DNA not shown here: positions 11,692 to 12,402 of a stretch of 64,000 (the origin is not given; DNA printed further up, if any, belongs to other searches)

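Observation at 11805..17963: Tandemly duplicated two-gene cassette: disulfide-rich small secreted protein plus ~800-aa T9SS type-B-CTD protein (best candidate for an undescribed system)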

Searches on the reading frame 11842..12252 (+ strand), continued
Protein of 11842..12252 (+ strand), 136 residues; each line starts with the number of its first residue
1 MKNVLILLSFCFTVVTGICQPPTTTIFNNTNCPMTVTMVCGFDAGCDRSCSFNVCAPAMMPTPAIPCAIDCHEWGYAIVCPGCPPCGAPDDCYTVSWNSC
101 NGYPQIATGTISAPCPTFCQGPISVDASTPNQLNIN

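Call 58: find_encoding_contigs(protein=P0052, flank=8000, max_places=3)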
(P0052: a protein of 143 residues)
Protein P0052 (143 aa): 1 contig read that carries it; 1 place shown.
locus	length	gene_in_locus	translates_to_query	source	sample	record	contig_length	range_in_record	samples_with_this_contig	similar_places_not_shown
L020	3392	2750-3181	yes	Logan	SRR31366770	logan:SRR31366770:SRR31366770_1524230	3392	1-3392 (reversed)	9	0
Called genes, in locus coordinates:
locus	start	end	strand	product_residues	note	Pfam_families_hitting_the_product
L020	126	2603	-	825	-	PF18911:PKD_4 (weak), PF13585:CHU_C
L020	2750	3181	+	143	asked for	-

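Call 62: find_related_loci(query=A7, collection=metagenome_contigs, flank=6000)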
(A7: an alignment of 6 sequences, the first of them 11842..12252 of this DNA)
Query A7 (136 aa) in metagenome_contigs; peptide patterns used: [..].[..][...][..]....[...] (x = any residue, [..] = any of these).
25 stretches matched a pattern; 3 encode a relative of the query (tblastn E <= 1e-3); 3 distinct loci.
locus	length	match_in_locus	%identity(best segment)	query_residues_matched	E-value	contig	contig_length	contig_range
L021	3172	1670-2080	39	1-136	7e-19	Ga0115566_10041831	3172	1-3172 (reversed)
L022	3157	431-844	36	1-136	2e-18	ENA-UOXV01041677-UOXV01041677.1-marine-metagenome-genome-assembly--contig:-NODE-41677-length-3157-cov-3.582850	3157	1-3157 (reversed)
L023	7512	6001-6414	36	1-136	2e-18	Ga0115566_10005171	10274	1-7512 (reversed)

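Call 66: search_protein_families(library=pfam, alignment_id=A5, max_evalue=0.1)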
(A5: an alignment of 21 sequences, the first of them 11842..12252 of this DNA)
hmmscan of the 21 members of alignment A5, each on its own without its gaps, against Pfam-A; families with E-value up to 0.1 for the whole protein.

A. member 1, window:11842-12252:+ (136 aa): 0 families

B. families by the number of members that match (of 21 scanned): 2 families
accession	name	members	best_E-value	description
PF02704.19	GASA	1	0.019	Gibberellin regulated protein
PF06467.20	zf-FCS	1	0.06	MYM-type Zinc finger with FCS sequence motif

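Call 70: fold_search(model_id=the predicted structure, library=viral)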
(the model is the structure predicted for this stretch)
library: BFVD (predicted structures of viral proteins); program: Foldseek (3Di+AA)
matches with E <= 10: 369; with E <= 0.001: 0
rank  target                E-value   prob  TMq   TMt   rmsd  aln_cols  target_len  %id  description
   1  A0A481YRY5            3.1e-02  0.72  0.36  0.22  14.7       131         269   12  Uncharacterized protein [Iridovirus LCIVAC01]
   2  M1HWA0                3.1e-02  0.66  0.33  0.29  12.2       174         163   11  Uncharacterized protein [Paramecium bursaria Chlorella virus CVA-1]
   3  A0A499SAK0            4.4e-02  0.35  0.27  0.23   9.6       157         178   10  (no name in the UniProt tables at hand)
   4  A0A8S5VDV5            5.0e-02  0.41  0.28  0.17  12.7       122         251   11  Uncharacterized protein [Siphoviridae sp. ctClL93]
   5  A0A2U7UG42            6.2e-02  0.99  0.45  0.22   3.9        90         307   11  Uncharacterized protein [Pandoravirus macleodensis]
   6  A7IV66                6.2e-02  0.51  0.34  0.13  18.4       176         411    9  Uncharacterized protein M686L [Paramecium bursaria Chlorella virus MT325]
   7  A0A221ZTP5            9.3e-02  0.97  0.32  0.13   2.8        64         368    9  (no name in the UniProt tables at hand)
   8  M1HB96                1.0e-01  0.69  0.38  0.21  11.0       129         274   11  (no name in the UniProt tables at hand)
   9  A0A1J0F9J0            1.2e-01  0.57  0.39  0.21   9.6       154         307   13  (no name in the UniProt tables at hand)
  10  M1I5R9                1.2e-01  0.33  0.32  0.14  13.0       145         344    7  (no name in the UniProt tables at hand)
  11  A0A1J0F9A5            1.4e-01  0.07  0.18  0.11  15.9       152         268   10  (no name in the UniProt tables at hand)
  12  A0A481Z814            1.5e-01  0.66  0.33  0.32   9.0       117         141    9  Uncharacterized protein [Pithovirus LCPAC302]
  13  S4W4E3                1.6e-01  0.89  0.33  0.45   4.3        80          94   10  Uncharacterized protein [Pandoravirus salinus]
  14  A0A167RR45            1.7e-01  0.66  0.40  0.41   6.6       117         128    9  Uncharacterized protein [Powai lake megavirus]
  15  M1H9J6                1.7e-01  0.47  0.38  0.28  10.0       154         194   13  (no name in the UniProt tables at hand)
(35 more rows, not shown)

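Call 76: search_protein_families(library=padloc, proteins=[window:11842-12252:+], max_evalue=0.01)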
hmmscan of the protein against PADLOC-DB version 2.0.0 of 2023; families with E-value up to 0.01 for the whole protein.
window:11842-12252:+ (136 aa): 0 families

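Call 77: search_protein_families(library=phrogs, proteins=[window:11842-12252:+], max_evalue=0.01)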
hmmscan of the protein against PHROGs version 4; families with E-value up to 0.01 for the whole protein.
window:11842-12252:+ (136 aa): 0 families
